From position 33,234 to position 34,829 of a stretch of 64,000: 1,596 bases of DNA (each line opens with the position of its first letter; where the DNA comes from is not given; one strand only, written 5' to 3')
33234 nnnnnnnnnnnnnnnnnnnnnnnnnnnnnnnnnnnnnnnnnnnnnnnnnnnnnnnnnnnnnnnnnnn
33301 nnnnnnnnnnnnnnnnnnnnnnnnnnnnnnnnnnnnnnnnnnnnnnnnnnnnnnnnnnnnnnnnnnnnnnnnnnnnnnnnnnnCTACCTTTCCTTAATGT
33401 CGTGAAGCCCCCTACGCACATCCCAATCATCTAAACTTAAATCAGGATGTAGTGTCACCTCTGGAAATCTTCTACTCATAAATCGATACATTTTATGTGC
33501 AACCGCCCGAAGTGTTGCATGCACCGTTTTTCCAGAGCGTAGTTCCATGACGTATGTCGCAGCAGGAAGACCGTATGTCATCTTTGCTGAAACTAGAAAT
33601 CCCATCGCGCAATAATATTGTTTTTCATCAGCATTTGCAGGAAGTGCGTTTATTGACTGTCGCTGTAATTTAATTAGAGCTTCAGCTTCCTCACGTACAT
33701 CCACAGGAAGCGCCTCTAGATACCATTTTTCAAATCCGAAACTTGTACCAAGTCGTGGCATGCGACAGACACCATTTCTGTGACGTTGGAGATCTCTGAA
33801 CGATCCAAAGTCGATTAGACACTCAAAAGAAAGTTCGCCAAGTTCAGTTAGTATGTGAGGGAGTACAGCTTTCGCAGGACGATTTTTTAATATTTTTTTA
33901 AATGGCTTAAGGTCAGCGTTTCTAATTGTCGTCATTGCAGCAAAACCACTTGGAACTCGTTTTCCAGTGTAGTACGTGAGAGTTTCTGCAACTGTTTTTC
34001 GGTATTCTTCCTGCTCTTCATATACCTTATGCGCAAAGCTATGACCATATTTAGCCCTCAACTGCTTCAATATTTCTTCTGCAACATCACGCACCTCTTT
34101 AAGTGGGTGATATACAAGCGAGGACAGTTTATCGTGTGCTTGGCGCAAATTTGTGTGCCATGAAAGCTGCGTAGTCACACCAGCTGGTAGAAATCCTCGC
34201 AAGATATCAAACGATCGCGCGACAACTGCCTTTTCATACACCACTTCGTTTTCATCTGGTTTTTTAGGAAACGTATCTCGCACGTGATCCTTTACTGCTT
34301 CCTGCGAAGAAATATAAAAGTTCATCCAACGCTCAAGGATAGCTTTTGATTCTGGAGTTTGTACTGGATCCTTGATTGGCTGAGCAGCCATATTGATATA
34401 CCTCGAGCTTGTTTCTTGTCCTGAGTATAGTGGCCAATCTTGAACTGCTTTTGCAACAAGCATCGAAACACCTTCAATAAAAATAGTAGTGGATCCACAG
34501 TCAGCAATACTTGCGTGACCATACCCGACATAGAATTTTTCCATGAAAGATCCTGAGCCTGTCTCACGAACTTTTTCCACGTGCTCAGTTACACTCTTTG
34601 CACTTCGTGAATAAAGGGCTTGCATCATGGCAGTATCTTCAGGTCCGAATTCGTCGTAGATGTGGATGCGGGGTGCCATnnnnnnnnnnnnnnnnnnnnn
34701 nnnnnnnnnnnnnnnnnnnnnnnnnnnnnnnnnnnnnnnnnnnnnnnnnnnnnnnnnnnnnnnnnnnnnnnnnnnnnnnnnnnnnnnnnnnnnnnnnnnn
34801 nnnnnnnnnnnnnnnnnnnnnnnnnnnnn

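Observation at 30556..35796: Compact thymidylate-synthesis cluster: dcd, thyX-like, unknown, glyA, tmk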

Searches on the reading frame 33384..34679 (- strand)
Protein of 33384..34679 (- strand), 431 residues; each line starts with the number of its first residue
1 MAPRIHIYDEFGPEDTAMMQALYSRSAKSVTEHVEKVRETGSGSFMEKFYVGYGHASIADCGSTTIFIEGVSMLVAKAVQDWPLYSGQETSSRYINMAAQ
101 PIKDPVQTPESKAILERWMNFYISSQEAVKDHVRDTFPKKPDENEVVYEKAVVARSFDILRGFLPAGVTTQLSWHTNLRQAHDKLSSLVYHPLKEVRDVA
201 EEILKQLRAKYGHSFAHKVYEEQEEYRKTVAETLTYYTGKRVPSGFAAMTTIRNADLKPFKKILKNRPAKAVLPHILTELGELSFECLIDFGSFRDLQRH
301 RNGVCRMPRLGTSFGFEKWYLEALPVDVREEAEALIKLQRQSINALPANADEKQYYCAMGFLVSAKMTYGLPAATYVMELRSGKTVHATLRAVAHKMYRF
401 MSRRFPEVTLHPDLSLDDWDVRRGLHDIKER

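Call 3: search_protein_families(library=pfam, proteins=[window:33384-34679:-], max_evalue=0.1)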
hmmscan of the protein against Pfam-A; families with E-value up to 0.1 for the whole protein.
window:33384-34679:- (431 aa): 1 family
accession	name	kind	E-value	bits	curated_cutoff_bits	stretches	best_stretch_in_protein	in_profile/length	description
PF02511.20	Thy1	-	2.3e-17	63.8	24.8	1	17-209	13-187/191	Thymidylate synthase complementing protein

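Call 4: search_protein_families(library=ncbifam, proteins=[window:33384-34679:-], max_evalue=0.1)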
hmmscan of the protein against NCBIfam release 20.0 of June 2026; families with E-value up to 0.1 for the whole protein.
window:33384-34679:- (431 aa): 1 family
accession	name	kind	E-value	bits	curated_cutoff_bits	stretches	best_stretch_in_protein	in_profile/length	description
TIGR02170.1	thyX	equivalog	2.9e-06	27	87.9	1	23-215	24-208/211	FAD-dependent thymidylate synthase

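Call 7: find_homologous_proteins(query=window:33384-34679:-)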
Query window:33384-34679:- (431 aa): 4915 proteins with E <= 0.001 among 8000 candidates; the best 120 are listed.
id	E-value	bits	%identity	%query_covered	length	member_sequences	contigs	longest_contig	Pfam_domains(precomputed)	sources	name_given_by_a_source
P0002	1.1e-291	984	100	100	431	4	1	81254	PF02511.21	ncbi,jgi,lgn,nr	ncbi:MAG TPA: FAD-dependent thymidylate synthase [Candidatus Paceibacterota bacterium]|nr:FAD-depend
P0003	1.2e-200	685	69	99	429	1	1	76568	PF02511.21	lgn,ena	-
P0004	1.8e-187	641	66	99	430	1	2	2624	PF02511.21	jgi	jgi:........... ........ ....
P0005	1.7e-186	638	65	99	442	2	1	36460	PF02511.21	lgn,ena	-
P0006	1.9e-186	638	65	99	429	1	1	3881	PF02511.21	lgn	-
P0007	9.5e-186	636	65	99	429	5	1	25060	PF02511.21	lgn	-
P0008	1.9e-185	635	65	99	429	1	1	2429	PF02511.21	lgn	-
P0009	9.6e-185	632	65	99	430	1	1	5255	PF02511.21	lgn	-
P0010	9.6e-185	632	65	99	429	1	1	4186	PF02511.21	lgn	-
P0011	4.3e-184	630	64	99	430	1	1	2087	PF02511.21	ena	-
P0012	2.3e-183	628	64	99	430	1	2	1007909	PF02511.21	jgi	jgi:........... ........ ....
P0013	2.7e-183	627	64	99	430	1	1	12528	PF02511.21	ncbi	-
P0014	4.0e-183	627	64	99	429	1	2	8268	PF02511.21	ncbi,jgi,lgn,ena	jgi:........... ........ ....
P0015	1.2e-182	625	64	99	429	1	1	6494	PF02511.21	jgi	-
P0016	2.4e-182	624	64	99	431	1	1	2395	PF02511.21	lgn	-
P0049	1.5e-177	609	61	99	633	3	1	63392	PF00383.30,PF14437.13,PF02511.21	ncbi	-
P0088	5.4e-175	600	61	99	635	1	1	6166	PF00383.30,PF14437.13,PF02511.21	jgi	jgi:deoxycytidylate deaminase/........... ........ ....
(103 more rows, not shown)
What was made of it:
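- dCMP-deaminase::ThyX-long fusions exist (P0049, P0088; call 7). The family is near-universal and highly conserved in Patescibacteria, with more than 4,900 members at about 60% identity (call 7).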

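Call 11: find_related_loci(query=A1, collection=genome_contigs, flank=8000)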
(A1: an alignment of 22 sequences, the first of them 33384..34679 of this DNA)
Query A1 (431 aa) in genome_contigs; peptide patterns used: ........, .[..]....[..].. (x = any residue, [..] = any of these).
480 stretches matched a pattern; 372 encode a relative of the query (tblastn E <= 1e-3); the best 80 are kept; 80 distinct loci.
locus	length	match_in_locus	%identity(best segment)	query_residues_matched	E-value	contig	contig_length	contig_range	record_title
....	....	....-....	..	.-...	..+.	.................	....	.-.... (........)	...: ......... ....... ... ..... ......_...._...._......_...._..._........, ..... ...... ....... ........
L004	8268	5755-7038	64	4-431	0e+0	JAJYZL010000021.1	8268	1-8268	MAG: bacterium isolate FK5.bin19 NODE_14430_length_8268_cov_0.930230, whole genome shotgun sequence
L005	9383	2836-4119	64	4-431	0e+0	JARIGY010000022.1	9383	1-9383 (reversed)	MAG: Candidatus Taylorbacteria bacterium isolate CullarsAll.DT.32 k141_86237, whole genome shotgun sequence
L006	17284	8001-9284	65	4-431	0e+0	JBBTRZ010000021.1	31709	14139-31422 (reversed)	MAG: Patescibacteria group bacterium isolate H51-bin050_1 H51_bin050_1_000000000021, whole genome shotgun sequence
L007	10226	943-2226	65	3-431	0e+0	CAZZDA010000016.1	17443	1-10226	MAG TPA_asm: uncultured Gammaproteobacteria bacterium isolate SRP167671_co2_226 genome assembly, contig: NODE_4280_lengt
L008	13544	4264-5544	63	7-431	0e+0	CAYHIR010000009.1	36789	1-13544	MAG TPA_asm: uncultured Candidatus Saccharibacteria bacterium isolate ERP119705_co13_437 genome assembly, contig: NODE_1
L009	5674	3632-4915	64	4-431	0e+0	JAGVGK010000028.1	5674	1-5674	MAG: Candidatus Paceibacterota bacterium isolate DeMMO2_19 c_000000042010, whole genome shotgun sequence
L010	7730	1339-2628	64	4-431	0e+0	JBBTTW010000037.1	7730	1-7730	MAG: Patescibacteria group bacterium isolate H51-bin112_1 H51_bin112_1_000000000037, whole genome shotgun sequence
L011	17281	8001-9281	62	5-431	0e+0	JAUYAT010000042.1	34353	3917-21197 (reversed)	MAG: bacterium isolate C19_concoct.bin.47 C19_k141_50651, whole genome shotgun sequence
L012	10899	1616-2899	62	4-431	0e+0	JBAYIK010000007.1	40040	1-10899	MAG: Candidatus Paceibacterota bacterium isolate SO_2016_GW1_29 scaffold01850_OW334_2016, whole genome shotgun sequence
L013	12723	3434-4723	63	1-431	0e+0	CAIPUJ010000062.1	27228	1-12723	uncultured bacterium isolate Loclat_bin-14315 genome assembly, contig: bin-14315:062/117, whole genome shotgun sequence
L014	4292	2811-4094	62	4-431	0e+0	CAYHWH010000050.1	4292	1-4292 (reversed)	MAG TPA_asm: uncultured Candidatus Saccharibacteria bacterium isolate ERP119705_co16_95 genome assembly, contig: NODE_16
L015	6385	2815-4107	61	1-431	0e+0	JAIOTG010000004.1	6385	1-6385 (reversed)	MAG: bacterium isolate SMBSF64 bin_7_k127_1294895, whole genome shotgun sequence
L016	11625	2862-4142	63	4-431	0e+0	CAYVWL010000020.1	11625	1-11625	MAG TPA_asm: uncultured Candidatus Saccharibacteria bacterium isolate SRP272421_co3_716 genome assembly, contig: NODE_16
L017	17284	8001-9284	61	4-431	0e+0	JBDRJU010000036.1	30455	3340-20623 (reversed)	MAG: bacterium isolate MEGAHIT-group-1.670 k141_4625582, whole genome shotgun sequence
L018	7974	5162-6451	63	4-431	0e+0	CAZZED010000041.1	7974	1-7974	MAG TPA_asm: uncultured Candidatus Saccharibacteria bacterium isolate binchicken_co203_179 genome assembly, contig: k141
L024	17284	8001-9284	62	4-431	0e+0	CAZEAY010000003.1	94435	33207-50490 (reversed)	MAG TPA_asm: uncultured Candidatus Saccharibacteria bacterium isolate SRP292972_co1_3 genome assembly, contig: NODE_215_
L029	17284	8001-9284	60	4-431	0e+0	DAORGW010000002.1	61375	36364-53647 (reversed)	MAG TPA_asm: bacterium isolate AMR_MDS_1220 NODE_187_length_61375_cov_9.907730, whole genome shotgun sequence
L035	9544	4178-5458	61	4-431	0e+0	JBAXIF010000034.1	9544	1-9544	MAG: Candidatus Falkowbacteria bacterium isolate ELA342 MAG342_34, whole genome shotgun sequence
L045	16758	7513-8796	64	4-431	0e+0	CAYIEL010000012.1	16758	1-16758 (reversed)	MAG TPA_asm: uncultured Candidatus Saccharibacteria bacterium isolate ERP119705_co18_447 genome assembly, contig: NODE_4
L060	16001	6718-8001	61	4-431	1e-178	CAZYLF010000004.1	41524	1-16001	MAG TPA_asm: uncultured Candidatus Saccharibacteria bacterium isolate SRP292972_co3_71 genome assembly, contig: NODE_675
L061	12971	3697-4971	57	5-429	3e-178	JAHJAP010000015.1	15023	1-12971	MAG: Patescibacteria group bacterium isolate Modern_marine.mb.217 Modern_marine.mb.217_k141_235273, whole genome shotgun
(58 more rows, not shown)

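Call 31: search_solved_structures(query=A1, max_evalue=1, show_alignments=2)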
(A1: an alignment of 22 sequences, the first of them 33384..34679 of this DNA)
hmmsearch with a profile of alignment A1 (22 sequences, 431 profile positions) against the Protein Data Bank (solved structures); distinct sequences matched with E-value up to 1: 9.
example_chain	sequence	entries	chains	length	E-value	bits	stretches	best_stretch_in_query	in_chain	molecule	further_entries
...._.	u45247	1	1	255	0.0011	21.1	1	47-218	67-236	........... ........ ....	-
3fnn_A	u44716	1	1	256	0.0011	21.1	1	47-218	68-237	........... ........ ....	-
3gwc_A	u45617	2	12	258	0.047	15.7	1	47-215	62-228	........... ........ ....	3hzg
2af6_A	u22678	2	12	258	0.2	13.7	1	48-215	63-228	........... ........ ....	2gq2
1w09_A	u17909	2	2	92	0.31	13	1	96-125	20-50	ALPHA-HEMOGLOBIN STABILIZING PROTEIN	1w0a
3ia3_A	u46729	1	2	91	0.31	13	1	96-125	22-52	Alpha-hemoglobin-stabilizing protein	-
1xzy_A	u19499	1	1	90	0.32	13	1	96-125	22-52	Alpha-hemoglobin stabilizing protein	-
3ovu_A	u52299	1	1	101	0.37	12.8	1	96-125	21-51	Alpha-hemoglobin-stabilizing protein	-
3i4o_A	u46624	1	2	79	0.81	11.7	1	361-420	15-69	Translation initiation factor IF-1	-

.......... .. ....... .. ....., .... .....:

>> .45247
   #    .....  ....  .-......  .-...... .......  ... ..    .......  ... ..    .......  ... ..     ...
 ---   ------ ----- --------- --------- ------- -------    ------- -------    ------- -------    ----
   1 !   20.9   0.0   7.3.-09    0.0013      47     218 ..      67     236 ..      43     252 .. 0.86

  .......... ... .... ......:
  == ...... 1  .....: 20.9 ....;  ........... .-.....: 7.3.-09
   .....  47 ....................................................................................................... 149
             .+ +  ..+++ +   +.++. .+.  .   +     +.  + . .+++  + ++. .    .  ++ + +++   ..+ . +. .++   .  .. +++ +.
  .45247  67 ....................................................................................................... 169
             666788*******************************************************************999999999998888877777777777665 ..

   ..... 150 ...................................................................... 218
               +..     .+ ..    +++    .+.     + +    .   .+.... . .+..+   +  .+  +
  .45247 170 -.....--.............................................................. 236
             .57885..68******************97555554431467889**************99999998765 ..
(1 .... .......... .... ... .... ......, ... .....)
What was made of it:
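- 33384..34679 (-): thyX-long, a 431-aa flavin-dependent thymidylate synthase homologue. The N half is a ThyX domain with RHR replaced by DWP. The C half (about residues 220-431) is a family-specific extension that carries the invariant RHR at 299-301. PDB profile alignment (call 31).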

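Call 38: search_protein_families(library=phrogs, proteins=[P0131], max_evalue=1)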
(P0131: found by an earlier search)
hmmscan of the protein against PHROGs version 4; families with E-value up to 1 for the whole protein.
P0131 (235 aa): 0 families

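Call 39: search_protein_families(library=padloc, proteins=[P0131], max_evalue=1)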
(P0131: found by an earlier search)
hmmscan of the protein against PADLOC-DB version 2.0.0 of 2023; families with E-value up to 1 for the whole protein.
P0131 (235 aa): 0 families

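Call 51: predict_structure(alignment_id=A3)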
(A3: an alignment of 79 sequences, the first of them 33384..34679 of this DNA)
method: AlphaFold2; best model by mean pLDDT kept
length: 431 residues; sequences in the alignment: 79
mean_pLDDT: 86.3   pTM: 0.83
mean pLDDT of the five models: 86.3, 83.8, 83.4, 83.0, 81.5
residues with pLDDT >= 90: 249; 70-90: 121; 50-70: 47; < 50: 14
segments of 3 or more residues with pLDDT < 50: 423-431
pLDDT, mean of each block of 10 residues (from residue 1): 69 71 77 82 56 52 79 92 73 79 97 98 97 92 87 91 95 84 92 96 88 73 95 89 90 96 93 93 95 81 87 96 97 98 97 98 94 94 90 96 96 77 41 34
secondary structure, 60 per line:
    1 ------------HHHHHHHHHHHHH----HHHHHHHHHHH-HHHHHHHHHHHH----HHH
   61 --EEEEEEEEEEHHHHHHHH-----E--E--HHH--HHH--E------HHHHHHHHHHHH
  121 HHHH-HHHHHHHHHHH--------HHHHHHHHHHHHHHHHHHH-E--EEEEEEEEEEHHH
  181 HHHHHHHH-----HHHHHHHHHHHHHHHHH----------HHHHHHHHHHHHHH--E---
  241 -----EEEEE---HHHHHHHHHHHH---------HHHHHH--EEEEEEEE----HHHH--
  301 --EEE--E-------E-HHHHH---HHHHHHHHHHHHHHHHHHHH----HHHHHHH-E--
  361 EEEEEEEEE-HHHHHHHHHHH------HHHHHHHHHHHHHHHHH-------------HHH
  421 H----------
elements in order: H13-25 H30-40 H42-53 E63-72 H73-80 H109-124 H126-136 H145-163 E168-177 H178-188 H194-210 H221-234 E246-250 H254-265 H275-280 E283-290 H295-298 E303-305 H318-322 H326-345 H350-356 E361-369 H371-381 H388-404 H418-421
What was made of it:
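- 33384..34679 (-): AF2 model with pLDDT 86 (call 51).
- On ThyX / Thy1 (flavin-dependent thymidylate synthase) - the 431-aa protein: AF2 model with pLDDT 86.3 and pTM 0.83 (call 51).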

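Call 54: fold_search(model_id=the predicted structure, library=pdb)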
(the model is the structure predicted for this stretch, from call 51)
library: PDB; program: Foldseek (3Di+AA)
matches with E <= 10: 286; with E <= 0.001: 13
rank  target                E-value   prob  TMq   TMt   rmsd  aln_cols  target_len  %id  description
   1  2af6_A                4.2e-05  1.00  0.31  0.52   8.5       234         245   14  Crystal structure of Mycobacterium tuberculosis Flavin dependent thymidylate synthase (Mtb ThyX) in the presence of co (released 2005-10-04)
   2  2af6_E                4.4e-05  1.00  0.30  0.49   8.0       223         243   15  Crystal structure of Mycobacterium tuberculosis Flavin dependent thymidylate synthase (Mtb ThyX) in the presence of co (released 2005-10-04)
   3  3gwc_C                5.1e-05  1.00  0.31  0.51   8.6       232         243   16  Crystal structure of Mycobacterium tuberculosis thymidylate synthase X bound to FdUMP and FAD (released 2009-04-28)
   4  2af6_C                5.4e-05  1.00  0.30  0.50   8.1       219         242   16  Crystal structure of Mycobacterium tuberculosis Flavin dependent thymidylate synthase (Mtb ThyX) in the presence of co (released 2005-10-04)
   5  3gwc_A                9.5e-05  1.00  0.30  0.50   7.9       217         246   15  Crystal structure of Mycobacterium tuberculosis thymidylate synthase X bound to FdUMP and FAD (released 2009-04-28)
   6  2af6_G                1.1e-04  1.00  0.30  0.50   8.7       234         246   14  Crystal structure of Mycobacterium tuberculosis Flavin dependent thymidylate synthase (Mtb ThyX) in the presence of co (released 2005-10-04)
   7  3gwc_E                1.1e-04  1.00  0.30  0.50   7.9       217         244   15  Crystal structure of Mycobacterium tuberculosis thymidylate synthase X bound to FdUMP and FAD (released 2009-04-28)
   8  3hzg_A                1.3e-04  1.00  0.31  0.52   8.4       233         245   14  Crystal structure of mycobacterium tuberculosis thymidylate synthase X bound with FAD (released 2009-07-07)
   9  3gwc_H                1.4e-04  1.00  0.30  0.50   8.8       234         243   16  Crystal structure of Mycobacterium tuberculosis thymidylate synthase X bound to FdUMP and FAD (released 2009-04-28)
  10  2gq2_A                2.5e-04  1.00  0.31  0.52   7.9       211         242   16  Mycobacterium tuberculosis ThyX-NADP complex (released 2006-06-27)
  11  3gwc_D                2.8e-04  1.00  0.30  0.50   8.7       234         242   16  Crystal structure of Mycobacterium tuberculosis thymidylate synthase X bound to FdUMP and FAD (released 2009-04-28)
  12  3gwc_B                3.1e-04  1.00  0.29  0.48   9.0       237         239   16  Crystal structure of Mycobacterium tuberculosis thymidylate synthase X bound to FdUMP and FAD (released 2009-04-28)
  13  3gwc_G                4.9e-04  1.00  0.30  0.49   8.0       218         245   16  Crystal structure of Mycobacterium tuberculosis thymidylate synthase X bound to FdUMP and FAD (released 2009-04-28)
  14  2gq2_C                1.0e-03  1.00  0.28  0.49   9.4       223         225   16  Mycobacterium tuberculosis ThyX-NADP complex (released 2006-06-27)
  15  2gq2_D                1.5e-03  1.00  0.29  0.51   9.7       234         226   14  Mycobacterium tuberculosis ThyX-NADP complex (released 2006-06-27)
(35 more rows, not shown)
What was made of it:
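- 33384..34679 (-): Foldseek against the PDB: the matches with E <= 0.001 are all ThyX, and the listed weaker ones are ThyX or the ThyX-fold methylase PolB (call 54).
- On ThyX / Thy1 (flavin-dependent thymidylate synthase) - the 431-aa protein: The best is 2af6 at 4e-5 with target-normalised TM of about 0.5 (call 54).
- Closest known: Canonical ThyX, the flavin-dependent thymidylate synthase. Same: The significant PDB fold matches (E <= 0.001) are all ThyX (call 54).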

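Call 58: find_encoding_contigs(protein=P0003, flank=10000, max_places=2)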
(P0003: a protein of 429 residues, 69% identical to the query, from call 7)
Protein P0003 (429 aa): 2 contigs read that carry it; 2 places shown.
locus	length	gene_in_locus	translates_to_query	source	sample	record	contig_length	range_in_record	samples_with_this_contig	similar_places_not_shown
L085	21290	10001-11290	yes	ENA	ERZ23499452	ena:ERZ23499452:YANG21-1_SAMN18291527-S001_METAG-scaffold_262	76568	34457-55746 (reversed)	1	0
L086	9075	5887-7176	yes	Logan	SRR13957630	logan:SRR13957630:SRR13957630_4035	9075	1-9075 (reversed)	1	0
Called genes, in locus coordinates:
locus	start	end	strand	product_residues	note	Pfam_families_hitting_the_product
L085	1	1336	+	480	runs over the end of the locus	PF18915:DUF5667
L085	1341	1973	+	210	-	PF01569:PAP2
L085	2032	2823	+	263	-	PF04402:SIMPL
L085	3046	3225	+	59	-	PF00584:SecE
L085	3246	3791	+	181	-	PF02357:NusG, PF00467:KOW (weak)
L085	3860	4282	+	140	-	PF03946:Ribosomal_L11_N, PF00298:Ribosomal_L11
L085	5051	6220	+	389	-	-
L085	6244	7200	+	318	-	-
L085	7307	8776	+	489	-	PF00709:Adenylsucc_synt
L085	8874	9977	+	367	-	PF06559:DCD_N, PF22769:DCD, PF22569:DCD_C, PF22769:DCD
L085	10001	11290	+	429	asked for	PF02511:Thy1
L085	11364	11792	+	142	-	-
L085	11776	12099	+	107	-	-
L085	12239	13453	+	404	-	PF00464:SHMT, PF00155:Aminotran_1_2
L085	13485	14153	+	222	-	-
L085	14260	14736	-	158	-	-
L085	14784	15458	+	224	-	PF02223:Thymidylate_kin, PF13521:AAA_28 (weak)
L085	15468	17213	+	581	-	PF03485:Arg_tRNA_synt_N, PF00750:tRNA-synt_1d, PF05746:DALR_1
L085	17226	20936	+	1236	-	PF00133:tRNA-synt_1, PF09334:tRNA-synt_1g (weak), PF00300:His_Phos_1, PF00133:tRNA-synt_1, PF09334:tRNA-synt_1g (weak), PF08264:Anticodon_1, PF19302:DUF5915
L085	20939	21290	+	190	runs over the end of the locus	PF11967:RecO_N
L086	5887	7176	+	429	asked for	PF02511:Thy1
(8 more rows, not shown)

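Call 59: find_encoding_contigs(protein=P0131, flank=10000, max_places=2)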
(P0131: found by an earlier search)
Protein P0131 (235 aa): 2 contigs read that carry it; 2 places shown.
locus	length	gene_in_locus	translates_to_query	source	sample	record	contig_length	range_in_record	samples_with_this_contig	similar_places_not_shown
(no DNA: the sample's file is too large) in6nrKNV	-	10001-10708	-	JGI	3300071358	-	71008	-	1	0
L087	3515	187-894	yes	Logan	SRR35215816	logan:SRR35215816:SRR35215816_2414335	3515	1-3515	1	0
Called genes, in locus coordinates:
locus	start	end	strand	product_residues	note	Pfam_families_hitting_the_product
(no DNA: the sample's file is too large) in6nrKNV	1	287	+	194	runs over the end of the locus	PF02600:DsbB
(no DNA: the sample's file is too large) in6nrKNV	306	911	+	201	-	PF09335:VTT_dom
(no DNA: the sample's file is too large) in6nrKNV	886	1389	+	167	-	PF01741:MscL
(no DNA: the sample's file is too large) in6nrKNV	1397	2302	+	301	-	PF10672:Methyltrans_SAM, PF03602:Cons_hypoth95 (weak)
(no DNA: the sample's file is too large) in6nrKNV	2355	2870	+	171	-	PF04542:Sigma70_r2, PF08281:Sigma70_r4_2, PF04545:Sigma70_r4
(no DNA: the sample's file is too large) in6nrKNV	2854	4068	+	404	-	PF18915:DUF5667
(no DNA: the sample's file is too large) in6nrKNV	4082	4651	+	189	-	PF01569:PAP2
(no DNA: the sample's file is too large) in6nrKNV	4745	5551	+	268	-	PF04402:SIMPL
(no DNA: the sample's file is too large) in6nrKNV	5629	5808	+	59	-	PF00584:SecE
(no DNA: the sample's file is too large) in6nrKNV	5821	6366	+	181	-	PF02357:NusG, PF00467:KOW (weak)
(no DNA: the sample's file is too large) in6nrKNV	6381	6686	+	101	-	PF13396:PLDc_N (weak)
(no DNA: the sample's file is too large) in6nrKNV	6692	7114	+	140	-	PF03946:Ribosomal_L11_N, PF00298:Ribosomal_L11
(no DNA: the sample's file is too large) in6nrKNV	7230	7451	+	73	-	-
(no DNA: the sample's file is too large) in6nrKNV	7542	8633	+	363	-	PF06559:DCD_N, PF22769:DCD, PF22569:DCD_C, PF22769:DCD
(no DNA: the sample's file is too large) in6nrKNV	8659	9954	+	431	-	PF02511:Thy1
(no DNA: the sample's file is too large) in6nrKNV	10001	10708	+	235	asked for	-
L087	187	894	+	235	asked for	-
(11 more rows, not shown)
